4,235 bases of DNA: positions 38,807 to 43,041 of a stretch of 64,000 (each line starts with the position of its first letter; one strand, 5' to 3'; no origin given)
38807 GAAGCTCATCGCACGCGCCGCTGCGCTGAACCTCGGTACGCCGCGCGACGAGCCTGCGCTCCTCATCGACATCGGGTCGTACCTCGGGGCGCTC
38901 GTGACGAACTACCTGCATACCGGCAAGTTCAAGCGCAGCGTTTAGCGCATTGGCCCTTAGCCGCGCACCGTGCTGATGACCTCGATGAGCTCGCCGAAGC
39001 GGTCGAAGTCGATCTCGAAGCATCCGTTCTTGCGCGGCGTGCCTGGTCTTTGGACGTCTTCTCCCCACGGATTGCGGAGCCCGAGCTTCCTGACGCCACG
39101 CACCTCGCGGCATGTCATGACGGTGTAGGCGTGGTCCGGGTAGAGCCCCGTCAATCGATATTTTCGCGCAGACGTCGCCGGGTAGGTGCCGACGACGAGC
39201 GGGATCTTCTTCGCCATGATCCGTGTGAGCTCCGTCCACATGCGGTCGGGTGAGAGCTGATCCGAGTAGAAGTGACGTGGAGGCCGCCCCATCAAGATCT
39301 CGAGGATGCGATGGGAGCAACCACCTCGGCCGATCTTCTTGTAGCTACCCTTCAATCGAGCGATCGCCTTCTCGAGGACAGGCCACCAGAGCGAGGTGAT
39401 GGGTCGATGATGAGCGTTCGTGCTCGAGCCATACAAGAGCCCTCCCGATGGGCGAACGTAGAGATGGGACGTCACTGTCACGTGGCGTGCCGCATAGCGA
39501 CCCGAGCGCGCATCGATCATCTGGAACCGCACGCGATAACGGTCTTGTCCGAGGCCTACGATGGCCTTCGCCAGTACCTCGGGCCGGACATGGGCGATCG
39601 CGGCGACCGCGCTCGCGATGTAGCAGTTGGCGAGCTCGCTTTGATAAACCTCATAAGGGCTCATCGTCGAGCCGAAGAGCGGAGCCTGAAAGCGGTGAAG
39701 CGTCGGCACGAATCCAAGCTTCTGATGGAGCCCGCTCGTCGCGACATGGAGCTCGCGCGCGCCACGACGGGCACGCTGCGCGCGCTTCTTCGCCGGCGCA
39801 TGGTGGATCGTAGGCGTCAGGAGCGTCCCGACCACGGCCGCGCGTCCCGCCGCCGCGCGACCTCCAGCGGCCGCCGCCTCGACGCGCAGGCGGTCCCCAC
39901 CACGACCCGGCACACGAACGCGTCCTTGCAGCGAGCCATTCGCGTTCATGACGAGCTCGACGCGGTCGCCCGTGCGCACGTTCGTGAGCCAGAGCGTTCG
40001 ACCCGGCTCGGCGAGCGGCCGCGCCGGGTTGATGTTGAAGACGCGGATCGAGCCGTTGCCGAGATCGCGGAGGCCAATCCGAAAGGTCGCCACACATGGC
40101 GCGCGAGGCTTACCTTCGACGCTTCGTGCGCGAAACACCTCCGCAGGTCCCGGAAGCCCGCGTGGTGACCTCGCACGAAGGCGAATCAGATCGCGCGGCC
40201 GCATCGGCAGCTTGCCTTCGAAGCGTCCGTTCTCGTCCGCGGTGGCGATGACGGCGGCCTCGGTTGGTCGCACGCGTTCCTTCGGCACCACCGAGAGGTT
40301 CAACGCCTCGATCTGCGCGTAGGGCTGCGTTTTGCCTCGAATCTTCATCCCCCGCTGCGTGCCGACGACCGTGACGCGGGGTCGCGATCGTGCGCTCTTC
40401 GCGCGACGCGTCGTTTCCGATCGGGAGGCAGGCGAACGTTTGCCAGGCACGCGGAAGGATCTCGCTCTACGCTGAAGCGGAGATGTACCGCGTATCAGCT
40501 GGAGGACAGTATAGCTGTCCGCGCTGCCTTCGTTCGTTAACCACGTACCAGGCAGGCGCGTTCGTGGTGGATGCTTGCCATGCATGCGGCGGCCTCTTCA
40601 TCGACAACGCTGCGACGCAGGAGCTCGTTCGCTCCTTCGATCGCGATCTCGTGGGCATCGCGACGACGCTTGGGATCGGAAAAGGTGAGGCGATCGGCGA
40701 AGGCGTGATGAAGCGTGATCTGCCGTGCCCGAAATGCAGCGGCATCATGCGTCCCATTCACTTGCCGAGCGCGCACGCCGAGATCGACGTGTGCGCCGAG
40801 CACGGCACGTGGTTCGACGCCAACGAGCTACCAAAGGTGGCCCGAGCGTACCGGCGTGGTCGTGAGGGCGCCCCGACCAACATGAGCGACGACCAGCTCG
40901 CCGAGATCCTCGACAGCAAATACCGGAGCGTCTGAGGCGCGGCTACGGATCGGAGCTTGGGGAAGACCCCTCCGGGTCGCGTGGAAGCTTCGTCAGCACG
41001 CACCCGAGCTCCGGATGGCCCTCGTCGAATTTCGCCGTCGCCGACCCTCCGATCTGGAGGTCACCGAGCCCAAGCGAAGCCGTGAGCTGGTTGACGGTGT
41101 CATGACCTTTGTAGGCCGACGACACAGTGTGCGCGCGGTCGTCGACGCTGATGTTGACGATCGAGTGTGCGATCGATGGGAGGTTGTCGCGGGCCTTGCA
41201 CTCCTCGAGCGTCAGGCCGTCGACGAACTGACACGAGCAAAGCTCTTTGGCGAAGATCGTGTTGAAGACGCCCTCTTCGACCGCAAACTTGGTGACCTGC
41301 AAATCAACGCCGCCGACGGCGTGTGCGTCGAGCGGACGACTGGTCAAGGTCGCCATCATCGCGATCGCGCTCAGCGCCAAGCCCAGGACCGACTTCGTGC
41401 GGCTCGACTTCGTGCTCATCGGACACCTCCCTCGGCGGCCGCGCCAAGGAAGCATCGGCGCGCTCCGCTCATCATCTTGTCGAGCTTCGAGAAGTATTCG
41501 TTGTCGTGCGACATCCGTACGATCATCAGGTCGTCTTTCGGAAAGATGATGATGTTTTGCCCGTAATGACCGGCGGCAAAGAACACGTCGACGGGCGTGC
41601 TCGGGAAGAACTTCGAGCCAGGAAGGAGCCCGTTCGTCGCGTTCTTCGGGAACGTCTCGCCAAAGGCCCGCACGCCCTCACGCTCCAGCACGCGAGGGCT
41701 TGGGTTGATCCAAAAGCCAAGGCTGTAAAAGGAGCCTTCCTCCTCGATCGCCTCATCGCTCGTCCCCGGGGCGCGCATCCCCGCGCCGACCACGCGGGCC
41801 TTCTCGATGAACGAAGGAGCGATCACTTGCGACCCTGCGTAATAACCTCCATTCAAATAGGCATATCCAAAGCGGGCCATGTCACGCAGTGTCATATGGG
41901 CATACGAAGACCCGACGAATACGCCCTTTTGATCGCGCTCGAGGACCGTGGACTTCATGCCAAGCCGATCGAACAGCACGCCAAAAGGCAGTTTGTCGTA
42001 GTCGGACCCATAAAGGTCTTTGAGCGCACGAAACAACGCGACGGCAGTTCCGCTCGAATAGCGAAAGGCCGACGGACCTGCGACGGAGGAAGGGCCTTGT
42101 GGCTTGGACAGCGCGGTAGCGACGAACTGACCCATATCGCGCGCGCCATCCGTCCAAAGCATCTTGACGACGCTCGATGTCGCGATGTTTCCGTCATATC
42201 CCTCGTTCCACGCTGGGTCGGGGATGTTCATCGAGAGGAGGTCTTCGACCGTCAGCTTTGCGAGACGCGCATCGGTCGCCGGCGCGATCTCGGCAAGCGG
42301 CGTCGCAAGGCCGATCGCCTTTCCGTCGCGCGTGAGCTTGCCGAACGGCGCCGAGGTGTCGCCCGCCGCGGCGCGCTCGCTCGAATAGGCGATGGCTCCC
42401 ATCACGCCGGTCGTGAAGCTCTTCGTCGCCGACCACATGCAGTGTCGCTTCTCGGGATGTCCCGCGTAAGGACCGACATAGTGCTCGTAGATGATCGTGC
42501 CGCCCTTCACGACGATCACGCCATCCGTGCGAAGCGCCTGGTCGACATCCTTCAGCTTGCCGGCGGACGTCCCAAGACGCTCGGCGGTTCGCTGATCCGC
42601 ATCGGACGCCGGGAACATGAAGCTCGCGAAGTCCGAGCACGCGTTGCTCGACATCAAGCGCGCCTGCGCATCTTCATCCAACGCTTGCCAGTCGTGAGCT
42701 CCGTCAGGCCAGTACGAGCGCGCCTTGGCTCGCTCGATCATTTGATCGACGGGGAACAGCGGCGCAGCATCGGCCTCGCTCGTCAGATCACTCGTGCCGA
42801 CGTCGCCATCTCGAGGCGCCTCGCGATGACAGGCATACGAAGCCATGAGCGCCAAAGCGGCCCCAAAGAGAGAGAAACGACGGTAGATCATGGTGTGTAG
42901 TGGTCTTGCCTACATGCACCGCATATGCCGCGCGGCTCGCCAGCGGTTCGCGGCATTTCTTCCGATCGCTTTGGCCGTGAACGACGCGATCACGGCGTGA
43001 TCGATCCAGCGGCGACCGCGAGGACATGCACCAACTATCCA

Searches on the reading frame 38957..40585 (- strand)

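Call 16: search_protein_families(library=pfam, proteins=[window:38957-40585:-], max_evalue=0.01)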
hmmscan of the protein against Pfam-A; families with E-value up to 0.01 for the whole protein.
window:38957-40585:- (542 aa): 1 family
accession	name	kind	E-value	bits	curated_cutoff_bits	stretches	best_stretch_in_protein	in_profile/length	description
PF00648.27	Peptidase_C2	-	6.4e-21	75.1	23.8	1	303-509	40-244/297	Calpain family cysteine protease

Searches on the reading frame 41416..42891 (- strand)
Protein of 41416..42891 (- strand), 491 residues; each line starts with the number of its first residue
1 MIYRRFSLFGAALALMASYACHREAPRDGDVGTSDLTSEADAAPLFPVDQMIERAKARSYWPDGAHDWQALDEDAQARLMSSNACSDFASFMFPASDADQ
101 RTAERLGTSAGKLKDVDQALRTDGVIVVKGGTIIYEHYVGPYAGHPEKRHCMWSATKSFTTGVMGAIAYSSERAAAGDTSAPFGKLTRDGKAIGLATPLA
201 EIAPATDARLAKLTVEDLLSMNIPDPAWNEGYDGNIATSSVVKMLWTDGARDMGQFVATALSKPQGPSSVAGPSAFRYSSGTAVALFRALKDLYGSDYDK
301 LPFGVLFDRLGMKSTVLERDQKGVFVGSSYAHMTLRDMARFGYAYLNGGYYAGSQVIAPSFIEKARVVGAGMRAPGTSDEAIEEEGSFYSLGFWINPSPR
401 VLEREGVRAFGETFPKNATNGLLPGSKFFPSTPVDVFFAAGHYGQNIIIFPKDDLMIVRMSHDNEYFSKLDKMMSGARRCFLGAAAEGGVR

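Call 16: search_protein_families(library=pfam, proteins=[window:41416-42891:-], max_evalue=0.01)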
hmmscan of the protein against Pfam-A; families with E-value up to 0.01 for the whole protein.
window:41416-42891:- (491 aa): 1 family
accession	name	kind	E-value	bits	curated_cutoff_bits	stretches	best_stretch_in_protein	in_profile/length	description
PF00144.29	Beta-lactamase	-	2.3e-15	57.1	27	1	117-465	11-312/329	Beta-lactamase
